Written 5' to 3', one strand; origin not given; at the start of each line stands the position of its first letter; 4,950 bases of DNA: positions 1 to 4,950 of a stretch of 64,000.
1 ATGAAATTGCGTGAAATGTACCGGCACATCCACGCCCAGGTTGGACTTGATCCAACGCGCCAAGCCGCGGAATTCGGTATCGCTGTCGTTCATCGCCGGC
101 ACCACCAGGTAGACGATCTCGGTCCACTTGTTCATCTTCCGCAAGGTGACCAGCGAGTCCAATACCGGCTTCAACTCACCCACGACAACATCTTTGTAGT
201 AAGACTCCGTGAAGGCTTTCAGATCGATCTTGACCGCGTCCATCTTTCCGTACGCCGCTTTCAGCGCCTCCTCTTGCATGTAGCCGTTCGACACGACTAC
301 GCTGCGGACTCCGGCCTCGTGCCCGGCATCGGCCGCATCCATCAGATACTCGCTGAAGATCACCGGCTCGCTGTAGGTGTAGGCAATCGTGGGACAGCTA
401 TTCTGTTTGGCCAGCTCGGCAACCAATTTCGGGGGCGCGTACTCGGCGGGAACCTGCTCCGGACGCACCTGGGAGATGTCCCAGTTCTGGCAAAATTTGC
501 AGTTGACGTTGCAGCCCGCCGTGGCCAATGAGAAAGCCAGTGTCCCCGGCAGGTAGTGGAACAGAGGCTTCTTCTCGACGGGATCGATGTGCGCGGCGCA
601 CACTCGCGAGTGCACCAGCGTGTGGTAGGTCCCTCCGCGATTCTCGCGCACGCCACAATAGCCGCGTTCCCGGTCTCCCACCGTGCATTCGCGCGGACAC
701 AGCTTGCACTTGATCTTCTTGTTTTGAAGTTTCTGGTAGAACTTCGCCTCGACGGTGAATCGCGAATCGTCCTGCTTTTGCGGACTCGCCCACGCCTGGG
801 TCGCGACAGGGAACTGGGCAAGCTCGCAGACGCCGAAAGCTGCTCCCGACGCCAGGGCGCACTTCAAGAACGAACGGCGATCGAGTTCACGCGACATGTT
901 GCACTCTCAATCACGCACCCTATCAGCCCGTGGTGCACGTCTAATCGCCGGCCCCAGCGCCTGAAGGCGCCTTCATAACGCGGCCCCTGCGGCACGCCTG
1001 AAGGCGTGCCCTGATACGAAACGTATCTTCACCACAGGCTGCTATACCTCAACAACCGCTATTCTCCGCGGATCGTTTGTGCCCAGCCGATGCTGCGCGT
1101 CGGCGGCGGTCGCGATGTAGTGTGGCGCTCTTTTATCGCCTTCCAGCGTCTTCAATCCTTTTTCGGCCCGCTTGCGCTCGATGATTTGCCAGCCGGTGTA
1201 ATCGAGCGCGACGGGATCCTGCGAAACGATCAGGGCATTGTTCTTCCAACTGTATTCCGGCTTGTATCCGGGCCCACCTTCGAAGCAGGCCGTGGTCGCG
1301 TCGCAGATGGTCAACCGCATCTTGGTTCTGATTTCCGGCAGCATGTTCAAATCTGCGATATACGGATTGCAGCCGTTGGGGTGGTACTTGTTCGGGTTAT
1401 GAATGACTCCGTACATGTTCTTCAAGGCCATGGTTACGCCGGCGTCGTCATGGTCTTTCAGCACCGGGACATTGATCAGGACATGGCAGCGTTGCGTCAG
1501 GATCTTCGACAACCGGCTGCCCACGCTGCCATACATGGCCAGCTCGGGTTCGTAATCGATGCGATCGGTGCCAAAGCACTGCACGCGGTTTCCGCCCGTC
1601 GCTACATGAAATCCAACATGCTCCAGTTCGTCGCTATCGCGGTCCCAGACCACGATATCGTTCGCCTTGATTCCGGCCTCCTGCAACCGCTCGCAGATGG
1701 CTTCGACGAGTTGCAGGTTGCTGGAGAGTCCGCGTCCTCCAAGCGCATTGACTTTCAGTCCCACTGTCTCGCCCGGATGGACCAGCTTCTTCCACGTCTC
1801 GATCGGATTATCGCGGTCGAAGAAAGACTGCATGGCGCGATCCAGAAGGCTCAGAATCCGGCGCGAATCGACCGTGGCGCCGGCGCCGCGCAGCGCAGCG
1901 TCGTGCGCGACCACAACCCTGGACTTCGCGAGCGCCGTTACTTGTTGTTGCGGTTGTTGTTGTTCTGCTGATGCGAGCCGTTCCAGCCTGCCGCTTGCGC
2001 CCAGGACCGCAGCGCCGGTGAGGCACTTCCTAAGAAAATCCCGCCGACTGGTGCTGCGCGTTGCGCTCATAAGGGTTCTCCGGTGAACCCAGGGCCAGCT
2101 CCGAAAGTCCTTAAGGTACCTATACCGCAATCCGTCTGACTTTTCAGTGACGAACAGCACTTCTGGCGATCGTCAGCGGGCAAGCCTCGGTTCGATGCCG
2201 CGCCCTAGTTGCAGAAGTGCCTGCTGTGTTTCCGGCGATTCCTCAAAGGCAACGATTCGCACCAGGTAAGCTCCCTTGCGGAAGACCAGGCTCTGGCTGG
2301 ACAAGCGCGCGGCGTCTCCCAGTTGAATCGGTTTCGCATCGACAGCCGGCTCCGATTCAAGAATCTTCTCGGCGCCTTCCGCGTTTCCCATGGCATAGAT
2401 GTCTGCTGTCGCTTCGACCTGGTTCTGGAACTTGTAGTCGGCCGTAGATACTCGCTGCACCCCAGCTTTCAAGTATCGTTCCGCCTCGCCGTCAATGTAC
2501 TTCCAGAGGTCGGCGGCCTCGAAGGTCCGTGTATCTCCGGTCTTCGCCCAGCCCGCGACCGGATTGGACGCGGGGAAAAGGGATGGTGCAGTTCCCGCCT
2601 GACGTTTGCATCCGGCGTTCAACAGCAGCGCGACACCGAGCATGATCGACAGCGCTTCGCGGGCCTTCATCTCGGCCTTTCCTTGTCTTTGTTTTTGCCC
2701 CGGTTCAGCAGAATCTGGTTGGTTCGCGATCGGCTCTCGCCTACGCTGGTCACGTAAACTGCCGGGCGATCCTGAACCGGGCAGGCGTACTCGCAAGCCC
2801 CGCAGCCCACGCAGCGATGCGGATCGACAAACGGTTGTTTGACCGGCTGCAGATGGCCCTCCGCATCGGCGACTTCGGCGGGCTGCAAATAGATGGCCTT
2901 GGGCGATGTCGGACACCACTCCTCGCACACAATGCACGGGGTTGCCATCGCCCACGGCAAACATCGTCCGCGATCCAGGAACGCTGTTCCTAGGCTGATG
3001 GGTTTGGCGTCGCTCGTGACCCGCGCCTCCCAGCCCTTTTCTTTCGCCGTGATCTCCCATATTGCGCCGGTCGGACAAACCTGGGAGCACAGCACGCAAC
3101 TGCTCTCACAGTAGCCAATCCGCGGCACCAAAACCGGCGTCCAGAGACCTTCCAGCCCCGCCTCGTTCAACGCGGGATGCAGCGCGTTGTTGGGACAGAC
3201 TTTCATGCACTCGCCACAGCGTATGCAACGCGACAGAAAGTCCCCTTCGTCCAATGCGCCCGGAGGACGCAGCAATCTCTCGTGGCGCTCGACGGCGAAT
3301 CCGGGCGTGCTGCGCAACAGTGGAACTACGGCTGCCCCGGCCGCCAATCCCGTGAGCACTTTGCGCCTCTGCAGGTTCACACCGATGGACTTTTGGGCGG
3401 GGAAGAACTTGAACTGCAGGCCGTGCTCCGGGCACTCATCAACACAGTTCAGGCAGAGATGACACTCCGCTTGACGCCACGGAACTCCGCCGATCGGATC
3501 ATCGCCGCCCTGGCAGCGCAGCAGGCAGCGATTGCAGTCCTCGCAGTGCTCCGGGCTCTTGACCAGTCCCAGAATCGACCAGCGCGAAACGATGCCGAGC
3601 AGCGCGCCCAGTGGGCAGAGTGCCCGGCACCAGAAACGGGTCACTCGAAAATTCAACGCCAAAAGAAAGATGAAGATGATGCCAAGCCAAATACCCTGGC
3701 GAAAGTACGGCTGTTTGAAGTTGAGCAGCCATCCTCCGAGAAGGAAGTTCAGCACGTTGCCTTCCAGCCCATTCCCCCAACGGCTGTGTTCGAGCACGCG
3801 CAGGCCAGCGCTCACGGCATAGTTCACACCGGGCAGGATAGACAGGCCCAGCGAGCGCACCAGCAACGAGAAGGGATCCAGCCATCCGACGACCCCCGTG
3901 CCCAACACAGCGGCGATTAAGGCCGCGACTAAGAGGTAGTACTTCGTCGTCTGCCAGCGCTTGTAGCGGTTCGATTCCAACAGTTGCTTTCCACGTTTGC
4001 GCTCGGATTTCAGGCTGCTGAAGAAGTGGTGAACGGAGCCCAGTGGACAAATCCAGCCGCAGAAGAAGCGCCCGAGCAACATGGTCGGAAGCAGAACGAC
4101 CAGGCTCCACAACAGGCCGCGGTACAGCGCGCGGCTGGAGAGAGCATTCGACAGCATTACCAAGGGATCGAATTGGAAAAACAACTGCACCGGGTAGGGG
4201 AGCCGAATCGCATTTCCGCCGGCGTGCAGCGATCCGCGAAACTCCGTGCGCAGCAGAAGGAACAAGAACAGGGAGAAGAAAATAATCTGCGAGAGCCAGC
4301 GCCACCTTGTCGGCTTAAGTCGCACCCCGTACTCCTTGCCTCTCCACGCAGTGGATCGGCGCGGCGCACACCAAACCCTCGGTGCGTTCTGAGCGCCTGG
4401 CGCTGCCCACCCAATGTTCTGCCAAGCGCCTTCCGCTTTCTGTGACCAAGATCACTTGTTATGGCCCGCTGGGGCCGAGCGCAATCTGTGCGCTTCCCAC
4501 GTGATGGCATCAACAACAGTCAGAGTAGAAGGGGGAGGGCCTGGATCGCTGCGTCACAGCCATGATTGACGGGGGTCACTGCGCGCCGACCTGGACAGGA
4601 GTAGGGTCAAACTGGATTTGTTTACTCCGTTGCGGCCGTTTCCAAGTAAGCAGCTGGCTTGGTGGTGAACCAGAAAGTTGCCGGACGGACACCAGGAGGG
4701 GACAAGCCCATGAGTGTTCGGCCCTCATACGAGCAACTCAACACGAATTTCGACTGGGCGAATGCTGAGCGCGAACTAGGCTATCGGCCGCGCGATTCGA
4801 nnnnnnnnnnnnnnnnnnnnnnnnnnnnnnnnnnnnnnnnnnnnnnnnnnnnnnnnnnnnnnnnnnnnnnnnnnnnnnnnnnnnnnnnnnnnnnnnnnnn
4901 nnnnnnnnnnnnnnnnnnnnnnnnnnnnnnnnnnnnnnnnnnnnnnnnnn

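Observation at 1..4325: Operon coupling a NapH-NapG-like fused polyferredoxin to a lipoprotein, a Tat-signal DUF362 protein and a Tat-signal radical SAM enzyme: candidate periplasm-facing radical-SAM redox system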

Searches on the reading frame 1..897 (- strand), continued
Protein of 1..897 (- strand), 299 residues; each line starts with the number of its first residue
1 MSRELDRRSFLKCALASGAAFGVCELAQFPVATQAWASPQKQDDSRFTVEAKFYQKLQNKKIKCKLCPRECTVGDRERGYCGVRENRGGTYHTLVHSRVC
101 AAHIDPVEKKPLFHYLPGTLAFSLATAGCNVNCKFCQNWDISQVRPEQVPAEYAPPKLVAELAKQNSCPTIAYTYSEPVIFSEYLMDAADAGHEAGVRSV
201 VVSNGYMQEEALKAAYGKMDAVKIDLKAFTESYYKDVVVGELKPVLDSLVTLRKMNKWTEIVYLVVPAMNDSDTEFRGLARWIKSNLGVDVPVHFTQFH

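Call 78: search_protein_families(library=pfam, alignment_id=A6, max_evalue=0.00001)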
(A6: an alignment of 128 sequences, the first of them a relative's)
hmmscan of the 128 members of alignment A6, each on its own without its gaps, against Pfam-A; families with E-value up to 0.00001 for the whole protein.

A. member 1, L002:5013-6158:+ (382 aa): 2 families
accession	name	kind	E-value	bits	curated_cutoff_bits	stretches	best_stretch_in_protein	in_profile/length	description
PF00589.27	Phage_integrase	-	3.7e-25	89.1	27.1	1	205-367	4-168/172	Phage integrase family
PF13102.12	Phage_int_SAM_5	-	4.7e-07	30.5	22.3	1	105-196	4-96/98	Phage integrase SAM-like domain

B. families by the number of members that match (of 128 scanned): 133 families (the first 25 are shown)
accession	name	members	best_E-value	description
PF01564.23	Spermine_synth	9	2.2e-28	Spermine/spermidine synthase domain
PF03572.23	Peptidase_S41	4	9.4e-56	Peptidase family S41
PF17820.7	PDZ_6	4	5.3e-15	PDZ domain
PF00595.29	PDZ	4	8.2e-13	PDZ domain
PF13180.12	PDZ_2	4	1.3e-11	PDZ domain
PF01351.25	RNase_HII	3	1.6e-34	Ribonuclease HII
PF01008.23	IF-2B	3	7.5e-23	Initiation factor 2 subunit family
PF00072.30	Response_reg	3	7.5e-22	Response regulator receiver domain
PF01627.28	Hpt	3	1.4e-21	Hpt domain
PF01946.23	Thi4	2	2.6e-67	Thi4 family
PF07228.17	SpoIIE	2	2.5e-47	Stage II sporulation protein E (SpoIIE)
PF04452.19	Methyltrans_RNA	2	2.1e-46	RNA methyltransferase domain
PF00990.26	GGDEF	2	5.5e-45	Diguanylate cyclase, GGDEF domain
PF13366.12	PDDEXK_3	2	2e-40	PD-(D/E)XK nuclease superfamily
PF02775.26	TPP_enzyme_C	2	4.5e-33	Thiamine pyrophosphate enzyme, C-terminal TPP binding domain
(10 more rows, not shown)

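Call 79: search_protein_families(library=ncbifam, proteins=[L002:12790-15132:-, L028:3004-5271:+, L039:11035-13194:+, L072:11625-13769:+], max_evalue=0.001)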
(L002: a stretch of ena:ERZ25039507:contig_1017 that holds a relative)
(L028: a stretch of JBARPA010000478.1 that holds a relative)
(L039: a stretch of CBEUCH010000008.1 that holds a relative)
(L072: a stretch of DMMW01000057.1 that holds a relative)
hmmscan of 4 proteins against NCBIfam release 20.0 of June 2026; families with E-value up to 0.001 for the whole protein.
L002:12790-15132:- (780 aa): 6 families
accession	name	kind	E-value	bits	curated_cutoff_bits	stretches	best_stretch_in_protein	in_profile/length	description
NF002956.0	PRK03612.1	equivalog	2.3e-50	171.5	472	2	36-453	46-449/522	polyamine aminopropyltransferase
NF002010.0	PRK00811.1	equivalog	1.2e-35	123.1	260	1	253-489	30-265/287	polyamine aminopropyltransferase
TIGR00417.1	speE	equivalog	5e-29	101.4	249.55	1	268-464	37-232/271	spermidine synthase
NF002435.0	PRK01581.1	equivalog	2.3e-19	69.8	537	1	272-425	118-273/374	polyamine aminopropyltransferase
NF037959.1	MFS_SpdSyn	subfamily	7e-15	54.7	40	2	304-449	275-409/480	fused MFS/spermidine synthase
NF003380.0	PRK04457.1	equivalog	9.1e-12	44.5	304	1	295-464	60-220/265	polyamine aminopropyltransferase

L028:3004-5271:+ (756 aa): 6 families
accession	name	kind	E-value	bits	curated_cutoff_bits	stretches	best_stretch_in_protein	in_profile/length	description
NF002956.0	PRK03612.1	equivalog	4.3e-41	140.9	472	1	9-409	23-420/522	polyamine aminopropyltransferase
NF002010.0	PRK00811.1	equivalog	2.5e-27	95.9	260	1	239-444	26-226/287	polyamine aminopropyltransferase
NF002435.0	PRK01581.1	equivalog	1e-21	77.5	537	1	222-406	82-268/374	polyamine aminopropyltransferase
TIGR00417.1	speE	equivalog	1.5e-21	76.9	249.55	1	263-410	45-190/271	spermidine synthase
NF037959.1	MFS_SpdSyn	subfamily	4.2e-16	58.8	40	2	287-437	273-411/480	fused MFS/spermidine synthase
NF003380.0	PRK04457.1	equivalog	6.4e-08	31.9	304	1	282-408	62-182/265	polyamine aminopropyltransferase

L039:11035-13194:+ (720 aa): 0 families

L072:11625-13769:+ (715 aa): 6 families
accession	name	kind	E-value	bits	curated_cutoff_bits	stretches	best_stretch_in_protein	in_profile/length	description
NF002956.0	PRK03612.1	equivalog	9.7e-25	86.9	472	2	5-381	27-414/522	polyamine aminopropyltransferase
NF002010.0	PRK00811.1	equivalog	1e-23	84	260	1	256-459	64-269/287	polyamine aminopropyltransferase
TIGR00417.1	speE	equivalog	1e-20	74.2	249.55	1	255-459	57-261/271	spermidine synthase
NF037959.1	MFS_SpdSyn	subfamily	6.5e-15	54.8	40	2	322-416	323-412/480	fused MFS/spermidine synthase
NF002435.0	PRK01581.1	equivalog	1.7e-08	33.9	537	1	258-382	138-266/374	polyamine aminopropyltransferase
NF003380.0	PRK04457.1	equivalog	0.0001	21.4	304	1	265-400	64-196/265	polyamine aminopropyltransferase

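Call 80: search_protein_families(library=pfam, proteins=[L002:12790-15132:-, L028:3004-5271:+, L039:11035-13194:+, L072:11625-13769:+], max_evalue=0.001)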
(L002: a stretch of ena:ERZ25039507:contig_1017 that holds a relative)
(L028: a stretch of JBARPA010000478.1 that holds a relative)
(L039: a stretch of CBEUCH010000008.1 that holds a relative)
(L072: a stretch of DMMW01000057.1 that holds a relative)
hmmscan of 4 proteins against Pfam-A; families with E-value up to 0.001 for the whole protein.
L002:12790-15132:- (780 aa): 1 family
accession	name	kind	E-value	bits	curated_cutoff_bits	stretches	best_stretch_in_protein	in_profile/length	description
PF01564.23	Spermine_synth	-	2.7e-27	96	22.9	1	292-453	6-164/186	Spermine/spermidine synthase domain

L028:3004-5271:+ (756 aa): 1 family
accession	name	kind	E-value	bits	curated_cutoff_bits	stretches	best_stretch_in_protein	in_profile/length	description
PF01564.23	Spermine_synth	-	9.1e-23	81.2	22.9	1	282-404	11-130/186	Spermine/spermidine synthase domain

L039:11035-13194:+ (720 aa): 0 families

L072:11625-13769:+ (715 aa): 1 family
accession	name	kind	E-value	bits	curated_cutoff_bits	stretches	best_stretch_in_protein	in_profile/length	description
PF01564.23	Spermine_synth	-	3.2e-21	76.1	22.9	1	257-429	5-179/186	Spermine/spermidine synthase domain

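Call 86: search_protein_families(library=ncbifam, alignment_id=A1, max_evalue=0.01)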
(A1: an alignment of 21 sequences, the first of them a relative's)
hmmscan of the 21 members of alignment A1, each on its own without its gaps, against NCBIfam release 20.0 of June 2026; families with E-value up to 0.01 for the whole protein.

A. member 1, P0043 (390 aa): 18 families
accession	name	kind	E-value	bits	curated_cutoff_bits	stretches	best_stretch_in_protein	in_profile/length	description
TIGR04337.1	AmmeMemoSam_rS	hypoth_equivalog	2.9e-113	378.3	220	1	58-389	1-334/349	AmmeMemoRadiSam system radical SAM enzyme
TIGR02493.1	PFLA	equivalog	6.6e-16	58.4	231.75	1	131-292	20-185/235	pyruvate formate-lyase-activating protein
TIGR04041.1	activase_YjjW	hypoth_equivalog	6.2e-14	52.1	250.2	1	184-330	118-263/276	YjjW family glycine radical enzyme activase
TIGR02494.1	PFLE_PFLC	subfamily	1.3e-10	41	174.35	1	184-306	133-255/293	glycyl-radical enzyme activating protein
TIGR02495.1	NrdG2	equivalog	1.4e-10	40.8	131.15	1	124-294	14-184/193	anaerobic ribonucleoside-triphosphate reductase activating protein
NF008356.0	PRK11145.1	equivalog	5.9e-08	32.3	375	1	134-292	28-190/246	pyruvate formate lyase 1-activating protein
TIGR04003.1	rSAM_BssD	equivalog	9.1e-08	31.6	496.45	1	182-292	135-246/314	[benzylsuccinate synthase]-activating enzyme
TIGR04084.1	rSAM_AF0577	subfamily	4.3e-06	25.9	225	1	131-268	2-133/347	TIGR04084 family radical SAM/SPASM domain-containing protein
NF048010.1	SfplDhtActHpsHDes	equivalog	1.4e-05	24.1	430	1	183-306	140-264/298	(2S)-3-sulfopropanediol dehydratase activating enzyme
NF043069.1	T4HPD_activ_SAM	equivalog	2.2e-05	24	425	1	139-292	84-241/299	trans-4-hydroxy-L-proline dehydratase activase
NF038283.1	viperin_w_prok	equivalog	6e-05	22.3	180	1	133-238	9-119/281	viperin family antiviral radical SAM protein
TIGR04317.1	W_rSAM_matur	equivalog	7.2e-05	22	380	1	133-264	11-141/349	tungsten cofactor oxidoreductase radical SAM maturase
NF048008.1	SfplDhtActHpfHKleb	equivalog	8.5e-05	22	500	1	180-298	132-250/308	(2S)-3-sulfopropanediol dehydratase activating enzyme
TIGR04545.1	rSAM_ahbD_hemeb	equivalog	0.00024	20.7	500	1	133-217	7-88/339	heme b synthase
TIGR04038.1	tatD_link_rSAM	subfamily_domain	0.00035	20.4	129.7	1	133-246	15-135/192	TatD family nuclease-associated radical SAM protein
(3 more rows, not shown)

B. families by the number of members that match (of 21 scanned): 55 families (the first 25 are shown)
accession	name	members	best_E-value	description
TIGR04337.1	AmmeMemoSam_rS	21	2.9e-113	AmmeMemoRadiSam system radical SAM enzyme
TIGR02493.1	PFLA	21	2.8e-20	pyruvate formate-lyase-activating protein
TIGR02495.1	NrdG2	21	2.2e-18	anaerobic ribonucleoside-triphosphate reductase activating protein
NF048010.1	SfplDhtActHpsHDes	21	1.9e-17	(2S)-3-sulfopropanediol dehydratase activating enzyme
TIGR02494.1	PFLE_PFLC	21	2.5e-17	glycyl-radical enzyme activating protein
TIGR04041.1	activase_YjjW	21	6e-16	YjjW family glycine radical enzyme activase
TIGR04003.1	rSAM_BssD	20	1.1e-11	[benzylsuccinate synthase]-activating enzyme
NF033719.1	ind_deCO2_activ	19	7.6e-12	indoleacetate decarboxylase activase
TIGR04038.1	tatD_link_rSAM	19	2.8e-11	TatD family nuclease-associated radical SAM protein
NF048008.1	SfplDhtActHpfHKleb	19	3.1e-09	(2S)-3-sulfopropanediol dehydratase activating enzyme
NF043069.1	T4HPD_activ_SAM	18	8.7e-12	trans-4-hydroxy-L-proline dehydratase activase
TIGR04395.1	cutC_activ_rSAM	18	1.1e-10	choline TMA-lyase-activating enzyme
NF008356.0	PRK11145.1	18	9.1e-10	pyruvate formate lyase 1-activating protein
NF033717.2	HPDL_rSAM_activ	17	8.6e-12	4-hydroxyphenylacetate decarboxylase activase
TIGR02666.1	moaA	15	1.9e-12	GTP 3',8-cyclase MoaA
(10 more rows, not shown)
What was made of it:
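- On AmmeMemoRadiSam system: 378.3 bits on the full-length homologue P0043 (call 86).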

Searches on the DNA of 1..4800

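Call 96: search_rna_families(source=window, start=1, end=4800, threshold=evalue, max_evalue=1)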
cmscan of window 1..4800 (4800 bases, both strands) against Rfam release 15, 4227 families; matches with E-value up to 1: 0.
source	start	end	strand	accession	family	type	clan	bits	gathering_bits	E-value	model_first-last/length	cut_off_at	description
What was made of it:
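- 898..1041 (-): Structured 144-nt spacer between the DUF362 and radical SAM genes, with several GC-rich hairpins. No Rfam match (call 96).
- Tried and rejected: Rfam found no family in 1-4800 (call 96).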

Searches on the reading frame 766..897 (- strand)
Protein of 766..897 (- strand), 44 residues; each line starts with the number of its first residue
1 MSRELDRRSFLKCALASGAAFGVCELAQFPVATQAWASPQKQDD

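Call 87: search_protein_families(library=ncbifam, proteins=[window:766-897:-], max_evalue=1)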
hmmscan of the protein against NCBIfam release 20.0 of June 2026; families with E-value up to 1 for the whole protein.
seq(44 aa): 1 family
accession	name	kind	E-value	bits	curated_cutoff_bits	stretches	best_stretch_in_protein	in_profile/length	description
TIGR01409.1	TAT_signal_seq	domain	0.028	14.8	16.7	1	5-37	1-29/29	twin-arginine translocation signal domain-containing protein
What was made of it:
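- Several orthologues pass TIGR01409 (call 87).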
